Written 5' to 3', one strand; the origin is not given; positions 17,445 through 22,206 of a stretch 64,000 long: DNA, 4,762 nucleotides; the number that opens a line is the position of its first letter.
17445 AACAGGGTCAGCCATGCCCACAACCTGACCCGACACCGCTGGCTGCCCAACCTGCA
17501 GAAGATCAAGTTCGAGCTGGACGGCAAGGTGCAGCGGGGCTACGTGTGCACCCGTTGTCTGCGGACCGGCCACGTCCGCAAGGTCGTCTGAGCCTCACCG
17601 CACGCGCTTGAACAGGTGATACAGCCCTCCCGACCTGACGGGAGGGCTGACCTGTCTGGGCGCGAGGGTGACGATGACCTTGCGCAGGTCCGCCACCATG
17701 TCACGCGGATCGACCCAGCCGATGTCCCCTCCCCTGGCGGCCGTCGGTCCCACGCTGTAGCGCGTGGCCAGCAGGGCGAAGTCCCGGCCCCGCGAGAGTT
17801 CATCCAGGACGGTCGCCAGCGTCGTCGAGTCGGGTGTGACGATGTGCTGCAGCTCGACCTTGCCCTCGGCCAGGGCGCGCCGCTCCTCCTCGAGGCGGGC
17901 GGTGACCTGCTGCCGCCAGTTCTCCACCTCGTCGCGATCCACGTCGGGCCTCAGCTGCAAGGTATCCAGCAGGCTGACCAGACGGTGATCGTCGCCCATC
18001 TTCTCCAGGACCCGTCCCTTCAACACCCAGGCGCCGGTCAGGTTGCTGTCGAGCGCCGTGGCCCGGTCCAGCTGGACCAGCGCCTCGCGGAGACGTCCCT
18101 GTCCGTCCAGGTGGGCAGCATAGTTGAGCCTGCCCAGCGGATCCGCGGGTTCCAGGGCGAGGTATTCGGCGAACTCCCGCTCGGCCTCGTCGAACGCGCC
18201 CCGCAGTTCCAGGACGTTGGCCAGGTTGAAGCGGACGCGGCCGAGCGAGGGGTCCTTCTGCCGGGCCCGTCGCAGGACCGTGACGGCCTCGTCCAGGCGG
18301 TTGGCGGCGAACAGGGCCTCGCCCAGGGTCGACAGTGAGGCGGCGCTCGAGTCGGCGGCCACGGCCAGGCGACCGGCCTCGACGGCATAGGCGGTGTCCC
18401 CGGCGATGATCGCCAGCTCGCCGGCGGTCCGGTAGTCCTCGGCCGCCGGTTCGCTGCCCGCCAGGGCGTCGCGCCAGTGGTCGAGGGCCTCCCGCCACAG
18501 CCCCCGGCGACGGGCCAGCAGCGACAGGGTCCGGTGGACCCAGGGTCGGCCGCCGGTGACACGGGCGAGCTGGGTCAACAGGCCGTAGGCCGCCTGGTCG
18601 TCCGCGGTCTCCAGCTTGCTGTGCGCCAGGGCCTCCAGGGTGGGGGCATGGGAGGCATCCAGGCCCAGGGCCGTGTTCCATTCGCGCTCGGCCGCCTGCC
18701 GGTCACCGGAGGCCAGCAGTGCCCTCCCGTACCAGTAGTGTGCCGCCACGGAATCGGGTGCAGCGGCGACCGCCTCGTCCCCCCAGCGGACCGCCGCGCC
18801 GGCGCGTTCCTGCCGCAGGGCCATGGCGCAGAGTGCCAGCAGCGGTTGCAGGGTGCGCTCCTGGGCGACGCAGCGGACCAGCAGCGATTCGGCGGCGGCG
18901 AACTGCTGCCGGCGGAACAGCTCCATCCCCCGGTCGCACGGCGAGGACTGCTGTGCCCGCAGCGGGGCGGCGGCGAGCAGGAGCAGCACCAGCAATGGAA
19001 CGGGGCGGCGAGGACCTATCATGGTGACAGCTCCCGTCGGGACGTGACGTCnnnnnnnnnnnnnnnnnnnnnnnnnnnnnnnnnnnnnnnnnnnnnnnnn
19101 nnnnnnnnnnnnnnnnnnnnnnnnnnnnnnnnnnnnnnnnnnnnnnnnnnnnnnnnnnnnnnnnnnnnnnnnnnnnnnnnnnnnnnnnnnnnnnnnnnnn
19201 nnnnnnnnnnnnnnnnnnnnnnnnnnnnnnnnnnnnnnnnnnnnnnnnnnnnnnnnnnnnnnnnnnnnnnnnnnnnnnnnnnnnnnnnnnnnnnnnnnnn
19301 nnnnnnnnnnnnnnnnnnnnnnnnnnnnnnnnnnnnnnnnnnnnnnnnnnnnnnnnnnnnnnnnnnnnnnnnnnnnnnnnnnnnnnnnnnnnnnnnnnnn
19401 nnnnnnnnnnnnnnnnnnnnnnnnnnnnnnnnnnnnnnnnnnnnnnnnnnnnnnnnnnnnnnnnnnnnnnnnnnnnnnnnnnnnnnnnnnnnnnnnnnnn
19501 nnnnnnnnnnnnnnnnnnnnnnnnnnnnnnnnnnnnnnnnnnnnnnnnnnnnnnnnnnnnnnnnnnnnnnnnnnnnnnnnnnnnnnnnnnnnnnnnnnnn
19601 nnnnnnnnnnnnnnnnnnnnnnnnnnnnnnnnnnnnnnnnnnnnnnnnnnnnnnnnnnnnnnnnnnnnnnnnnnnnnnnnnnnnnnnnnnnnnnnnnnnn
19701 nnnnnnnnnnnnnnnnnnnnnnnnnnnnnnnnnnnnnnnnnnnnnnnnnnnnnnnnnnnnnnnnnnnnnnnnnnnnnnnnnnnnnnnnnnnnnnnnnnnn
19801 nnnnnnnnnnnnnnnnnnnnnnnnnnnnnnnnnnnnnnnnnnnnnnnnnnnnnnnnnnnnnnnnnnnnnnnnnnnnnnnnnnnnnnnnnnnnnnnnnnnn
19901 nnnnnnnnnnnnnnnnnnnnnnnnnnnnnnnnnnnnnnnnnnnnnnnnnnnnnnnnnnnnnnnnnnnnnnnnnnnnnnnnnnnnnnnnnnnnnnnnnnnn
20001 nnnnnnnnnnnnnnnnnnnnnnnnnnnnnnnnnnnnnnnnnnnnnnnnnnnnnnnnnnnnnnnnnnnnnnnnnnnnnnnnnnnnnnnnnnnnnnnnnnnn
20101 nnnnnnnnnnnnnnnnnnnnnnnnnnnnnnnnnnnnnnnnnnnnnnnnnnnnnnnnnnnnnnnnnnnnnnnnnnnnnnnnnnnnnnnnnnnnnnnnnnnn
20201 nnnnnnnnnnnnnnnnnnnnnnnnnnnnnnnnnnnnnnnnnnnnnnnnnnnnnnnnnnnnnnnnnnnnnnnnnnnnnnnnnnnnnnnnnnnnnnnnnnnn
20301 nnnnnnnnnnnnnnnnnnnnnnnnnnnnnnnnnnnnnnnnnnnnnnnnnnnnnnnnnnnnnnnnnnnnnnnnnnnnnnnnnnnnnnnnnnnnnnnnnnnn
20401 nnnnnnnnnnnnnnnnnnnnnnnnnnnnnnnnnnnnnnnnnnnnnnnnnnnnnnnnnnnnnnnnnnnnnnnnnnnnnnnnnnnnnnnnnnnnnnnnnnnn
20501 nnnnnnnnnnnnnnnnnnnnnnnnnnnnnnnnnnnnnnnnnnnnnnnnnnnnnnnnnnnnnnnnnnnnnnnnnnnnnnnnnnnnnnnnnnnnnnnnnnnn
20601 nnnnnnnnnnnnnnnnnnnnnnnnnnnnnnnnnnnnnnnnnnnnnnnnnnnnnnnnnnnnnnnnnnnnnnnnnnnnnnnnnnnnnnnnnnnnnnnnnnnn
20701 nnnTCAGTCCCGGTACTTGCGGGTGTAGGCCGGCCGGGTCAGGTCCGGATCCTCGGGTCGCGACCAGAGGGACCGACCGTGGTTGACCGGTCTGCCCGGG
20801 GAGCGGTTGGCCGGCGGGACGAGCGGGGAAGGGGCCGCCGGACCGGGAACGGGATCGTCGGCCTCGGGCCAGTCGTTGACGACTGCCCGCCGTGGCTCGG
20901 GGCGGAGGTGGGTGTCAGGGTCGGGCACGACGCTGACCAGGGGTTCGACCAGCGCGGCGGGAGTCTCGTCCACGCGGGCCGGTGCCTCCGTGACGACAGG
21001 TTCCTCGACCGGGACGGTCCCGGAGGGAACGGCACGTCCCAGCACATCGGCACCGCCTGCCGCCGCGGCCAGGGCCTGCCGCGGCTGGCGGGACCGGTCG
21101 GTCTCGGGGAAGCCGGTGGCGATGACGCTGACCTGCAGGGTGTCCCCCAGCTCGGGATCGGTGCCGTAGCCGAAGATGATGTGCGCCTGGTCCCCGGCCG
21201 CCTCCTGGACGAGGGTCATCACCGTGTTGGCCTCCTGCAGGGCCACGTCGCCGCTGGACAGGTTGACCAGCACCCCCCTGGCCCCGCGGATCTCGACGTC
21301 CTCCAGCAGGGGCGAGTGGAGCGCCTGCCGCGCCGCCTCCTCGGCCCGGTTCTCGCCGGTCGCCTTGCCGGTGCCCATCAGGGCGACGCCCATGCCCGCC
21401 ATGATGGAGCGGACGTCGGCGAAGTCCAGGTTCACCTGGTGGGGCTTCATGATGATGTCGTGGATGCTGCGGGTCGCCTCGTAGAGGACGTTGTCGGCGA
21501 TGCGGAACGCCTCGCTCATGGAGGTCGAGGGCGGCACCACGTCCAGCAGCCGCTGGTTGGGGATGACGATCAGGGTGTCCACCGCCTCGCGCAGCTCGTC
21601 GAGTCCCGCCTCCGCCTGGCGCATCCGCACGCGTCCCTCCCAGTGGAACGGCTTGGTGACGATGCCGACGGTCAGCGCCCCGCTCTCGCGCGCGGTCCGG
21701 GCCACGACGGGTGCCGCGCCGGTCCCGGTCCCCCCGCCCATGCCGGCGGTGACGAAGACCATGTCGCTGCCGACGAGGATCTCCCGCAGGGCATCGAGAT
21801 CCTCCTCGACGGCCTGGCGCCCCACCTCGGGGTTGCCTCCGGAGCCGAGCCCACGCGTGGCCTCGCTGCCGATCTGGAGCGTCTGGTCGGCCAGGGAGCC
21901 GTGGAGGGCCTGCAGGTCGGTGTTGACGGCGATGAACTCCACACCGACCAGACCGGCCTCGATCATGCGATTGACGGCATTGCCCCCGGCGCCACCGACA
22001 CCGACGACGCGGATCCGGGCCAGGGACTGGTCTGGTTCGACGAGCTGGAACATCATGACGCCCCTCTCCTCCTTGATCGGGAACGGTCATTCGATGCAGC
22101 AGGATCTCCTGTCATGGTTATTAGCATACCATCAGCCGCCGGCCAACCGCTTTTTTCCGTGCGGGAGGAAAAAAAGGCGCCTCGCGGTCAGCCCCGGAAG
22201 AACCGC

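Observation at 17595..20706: ftsZ is translationally coupled (TGATG) to a 550-aa cytoplasmic TPR protein and followed by a secreted TPR-parvulin PPIase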

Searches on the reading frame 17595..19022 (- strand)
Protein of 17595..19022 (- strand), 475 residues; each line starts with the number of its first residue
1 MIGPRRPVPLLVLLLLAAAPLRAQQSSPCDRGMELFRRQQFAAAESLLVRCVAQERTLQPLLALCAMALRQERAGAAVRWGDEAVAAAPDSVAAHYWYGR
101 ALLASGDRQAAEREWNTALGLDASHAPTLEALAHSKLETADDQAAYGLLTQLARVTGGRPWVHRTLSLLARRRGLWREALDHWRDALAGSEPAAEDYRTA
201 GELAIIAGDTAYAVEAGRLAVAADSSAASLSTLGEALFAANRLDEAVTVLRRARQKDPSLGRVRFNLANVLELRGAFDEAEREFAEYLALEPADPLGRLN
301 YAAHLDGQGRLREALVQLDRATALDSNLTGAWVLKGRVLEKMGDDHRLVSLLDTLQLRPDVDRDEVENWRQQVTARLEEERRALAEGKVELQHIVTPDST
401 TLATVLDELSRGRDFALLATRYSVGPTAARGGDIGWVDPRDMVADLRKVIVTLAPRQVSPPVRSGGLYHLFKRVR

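Call 7: search_protein_families(library=ncbifam, proteins=[window:17595-19022:-], max_evalue=0.01)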
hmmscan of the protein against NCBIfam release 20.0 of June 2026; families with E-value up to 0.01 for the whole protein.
window:17595-19022:- (475 aa): 24 families
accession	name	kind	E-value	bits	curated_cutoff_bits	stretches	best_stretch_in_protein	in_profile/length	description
TIGR02917.1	PEP_TPR_lipo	equivalog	3.7e-17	61.5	312.2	2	37-187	138-288/899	XrtA/PEP-CTERM system TPR-repeat protein PrsT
NF040959.1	MamA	equivalog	7e-11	42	200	1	209-325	86-203/204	magnetosome protein MamA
TIGR02521.1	type_IV_pilW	equivalog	7.6e-10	38.7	154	1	228-324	32-128/234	type IV pilus biogenesis/stability protein PilW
NF002846.0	PRK03095.1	equivalog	7.5e-09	35.5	361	1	387-472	131-217/287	peptidylprolyl isomerase PrsA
NF033920.0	C39_PA2778_fam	equivalog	3.6e-08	33.1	150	1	234-324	163-253/255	PA2778 family cysteine peptidase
NF002824.0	PRK02998.1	subfamily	7.7e-08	32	360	1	387-472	133-219/283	peptidylprolyl isomerase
NF008520.0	PRK11447.1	equivalog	8.7e-07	27.1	858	1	228-320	462-554/1157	cellulose synthase complex outer membrane protein BcsC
NF003356.0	PRK04405.1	subfamily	1.6e-06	27.5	339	1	384-439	140-196/299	peptidylprolyl isomerase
TIGR02933.1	nifM_nitrog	equivalog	1.9e-06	28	168.2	1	403-470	146-214/256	nitrogen fixation protein NifM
NF008054.0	PRK10788.1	equivalog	2.5e-06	26.5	493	1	394-465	276-347/626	peptidylprolyl isomerase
NF008757.0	PRK11788.1-5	equivalog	5.7e-06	25.7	363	0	65-173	187-296/388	lipopolysaccharide assembly protein LapB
NF011969.0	PRK15441.1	equivalog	6.4e-06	26.5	127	1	393-472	9-88/93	peptidylprolyl isomerase PpiC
NF000809.0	PRK00059.1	equivalog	8.4e-06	25.4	303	1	385-472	193-283/336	peptidylprolyl isomerase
NF033758.1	gliding_GltE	equivalog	8.5e-06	25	225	0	160-291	222-355/411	adventurous gliding motility TPR repeat lipoprotein GltE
NF008038.0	PRK10770.1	equivalog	1.1e-05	24.4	394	1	398-472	195-269/431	peptidylprolyl isomerase SurA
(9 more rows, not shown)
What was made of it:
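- On SurA (NF008038), PrsA (NF002846) and PpiD (NF008054): Only the parvulin stretch aligns (call 7).
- Tried and rejected: Rejected; all scores are far below the curated cut-offs (call 7).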

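Call 8: search_protein_families(library=pfam, proteins=[window:17595-19022:-], max_evalue=0.01)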
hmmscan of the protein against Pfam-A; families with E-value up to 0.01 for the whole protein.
window:17595-19022:- (475 aa): 18 families
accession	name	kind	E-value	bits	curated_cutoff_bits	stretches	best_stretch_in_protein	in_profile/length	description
PF07719.23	TPR_2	-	3.7e-17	61.4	27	1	228-259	2-33/34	Tetratricopeptide repeat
PF13428.12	TPR_14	-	5e-15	55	23.5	2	232-269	6-43/44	Tetratricopeptide repeat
PF00639.27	Rotamase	-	2.7e-13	51.2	21.7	1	402-473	22-95/97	PPIC-type PPIASE domain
PF14559.12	TPR_19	-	3e-13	50.3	25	4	237-296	1-60/68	Tetratricopeptide repeat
PF13414.12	TPR_11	-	2.9e-12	46.5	26.8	1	234-272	1-39/42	TPR repeat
PF13432.12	TPR_16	-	1.9e-10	41.4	32.7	1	233-295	3-65/65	Tetratricopeptide repeat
PF13431.12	TPR_17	-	1.2e-09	38.1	24.4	0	83-107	4-28/34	Tetratricopeptide repeat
PF13616.12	Rotamase_3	-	1e-08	36.2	22.5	1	404-472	42-111/116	PPIC-type PPIASE domain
PF00515.34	TPR_1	-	1.1e-08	34.9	27.8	0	228-259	2-33/34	Tetratricopeptide repeat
PF12895.13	ANAPC3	-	1.2e-08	35.5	27.2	0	217-282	13-77/82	Anaphase-promoting complex, cyclosome, subunit 3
PF07721.20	TPR_4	-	6.2e-08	33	27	0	228-252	2-26/26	Tetratricopeptide repeat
PF13181.12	TPR_8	-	7.8e-07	29.2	25.7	0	94-124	3-33/34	Tetratricopeptide repeat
PF13176.12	TPR_7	-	9.1e-06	25.8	27.9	0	331-362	1-33/36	Tetratricopeptide repeat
PF13424.12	TPR_12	-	2.2e-05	25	30.1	1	227-290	3-74/77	Tetratricopeptide repeat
PF24575.1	TPR_Slam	-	6.5e-05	23.8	35.2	1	229-284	47-104/104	Surface lipoprotein assembly modifier, N-terminal TPR repeats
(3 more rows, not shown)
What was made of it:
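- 17595..19022 (-): Secreted TPR-parvulin protein (475 aa). Pfam TPR_2, TPR_14, TPR_19 and Rotamase PF00639 (call 8).
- Closest known: SepF, FtsA and ZipA. Different: TPR550 gives no Pfam or NCBIfam match to any of them (calls 7, 8).
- Checked: It carries several TPR matches and a PF00639 Rotamase match at residues 402-473 (51 bits, cut-off 21.7) (calls 7, 8).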

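Call 67: search_solved_structures(query=window:17595-19022:-, max_evalue=0.001)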
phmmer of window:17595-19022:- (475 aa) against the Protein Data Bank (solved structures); distinct sequences matched with E-value up to 0.001: 59.
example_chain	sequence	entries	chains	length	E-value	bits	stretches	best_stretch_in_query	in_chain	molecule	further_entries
9qhb_A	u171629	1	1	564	1.7e-33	119.3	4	225-352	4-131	Engineered tetratricopeptide repeat protein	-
8bu0_A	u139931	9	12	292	3e-20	75.7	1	226-349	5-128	Consensus tetratricopeptide repeat protein | Crystal structure of an 8-repeat consensus TPR superhelix with Zinc. | Monomer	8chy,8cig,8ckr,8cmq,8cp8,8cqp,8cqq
7ntf_A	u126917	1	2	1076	4.6e-19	71.8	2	128-359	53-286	Isoform 1 of UDP-N-acetylglucosamine--peptide N-acetylglucosaminyltransferase 110 kDa subu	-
7yeh_B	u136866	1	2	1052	5.5e-19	71.5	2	87-277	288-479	UDP-N-acetylglucosamine--peptide N-acetylglucosaminyltransferase 110 kDa subunit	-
7yea_A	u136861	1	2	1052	5.6e-19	71.5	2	87-277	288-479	UDP-N-acetylglucosamine--peptide N-acetylglucosaminyltransferase 110 kDa subunit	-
1w3b_A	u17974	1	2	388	1.4e-18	70.2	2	233-360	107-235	UDP-N-ACETYLGLUCOSAMINE--PEPTIDE N-ACETYLGLUCOSAMINYLTRANSFERASE 110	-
6eou_A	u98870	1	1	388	3e-18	69.1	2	233-355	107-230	UDP-N-acetylglucosamine--peptide N-acetylglucosaminyltransferase 110 kDa subunit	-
9qhc_A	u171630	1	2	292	1e-16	64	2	227-352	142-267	Engineered tetratricopeptide repeat protein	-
1zk6_A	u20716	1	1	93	1.4e-09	40.6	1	386-474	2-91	Foldase protein prsA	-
8ch0_A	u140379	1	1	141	2.3e-09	39.8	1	226-350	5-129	Consensus tetratricopeptide repeat protein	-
1m5y_A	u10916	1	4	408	5.6e-09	38.5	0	402-472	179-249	Survival protein surA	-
9hg5_F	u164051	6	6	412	5.8e-09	38.5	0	402-472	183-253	Chaperone SurA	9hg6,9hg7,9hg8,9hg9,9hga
4wo7_A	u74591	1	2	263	6e-09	38.4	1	385-474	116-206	Foldase protein PrsA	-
2fo7_A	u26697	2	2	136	7e-09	38.2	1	173-292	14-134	SYNTHETIC CONSENSUS TPR PROTEIN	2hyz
8pz1_F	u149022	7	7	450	7.6e-09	38.1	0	402-472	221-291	Chaperone SurA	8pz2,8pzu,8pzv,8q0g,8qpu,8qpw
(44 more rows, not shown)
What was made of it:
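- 17598..17870 (-): Parvulin-like domain (residues about 385-475). Both catalytic-site His residues are kept, but the Cys/Asp position is Gly. The closest solved relatives are PrsA and the first parvulin domain of SurA (call 67).
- Closest known: SurA, PrsA and PpiD. Same: The best solved matches to the window's parvulin domain are PrsA and the first parvulin domain of SurA (call 67).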

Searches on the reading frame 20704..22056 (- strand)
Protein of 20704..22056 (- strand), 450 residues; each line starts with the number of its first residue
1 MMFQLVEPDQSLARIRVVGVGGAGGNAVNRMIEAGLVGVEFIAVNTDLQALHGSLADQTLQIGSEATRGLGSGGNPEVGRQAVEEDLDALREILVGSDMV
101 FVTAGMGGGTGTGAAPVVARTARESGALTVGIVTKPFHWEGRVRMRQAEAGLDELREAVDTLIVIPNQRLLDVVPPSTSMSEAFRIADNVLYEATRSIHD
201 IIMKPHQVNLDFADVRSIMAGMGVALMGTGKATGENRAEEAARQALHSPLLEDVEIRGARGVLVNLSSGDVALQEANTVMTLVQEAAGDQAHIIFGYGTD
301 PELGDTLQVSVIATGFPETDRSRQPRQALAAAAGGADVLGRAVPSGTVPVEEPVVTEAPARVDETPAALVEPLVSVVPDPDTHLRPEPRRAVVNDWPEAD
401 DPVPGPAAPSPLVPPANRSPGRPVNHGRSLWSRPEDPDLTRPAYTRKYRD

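Call 7: search_protein_families(library=ncbifam, proteins=[window:20704-22056:-], max_evalue=0.01)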
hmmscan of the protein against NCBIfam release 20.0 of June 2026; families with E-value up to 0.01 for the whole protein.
window:20704-22056:- (450 aa): 1 family
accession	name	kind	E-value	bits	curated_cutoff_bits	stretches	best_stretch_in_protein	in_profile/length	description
TIGR00065.1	ftsZ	equivalog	1.9e-123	412.3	295.2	1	10-323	15-331/353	cell division protein FtsZ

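Call 8: search_protein_families(library=pfam, proteins=[window:20704-22056:-], max_evalue=0.01)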
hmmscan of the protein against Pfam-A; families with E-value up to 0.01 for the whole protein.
window:20704-22056:- (450 aa): 2 families
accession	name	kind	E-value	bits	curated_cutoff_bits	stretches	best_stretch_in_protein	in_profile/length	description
PF00091.31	Tubulin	-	1e-50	173.1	33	1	15-174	2-189/190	Tubulin/FtsZ family, GTPase domain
PF12327.13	FtsZ_C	-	8.5e-30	103.4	27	1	223-316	1-94/95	FtsZ family, C-terminal domain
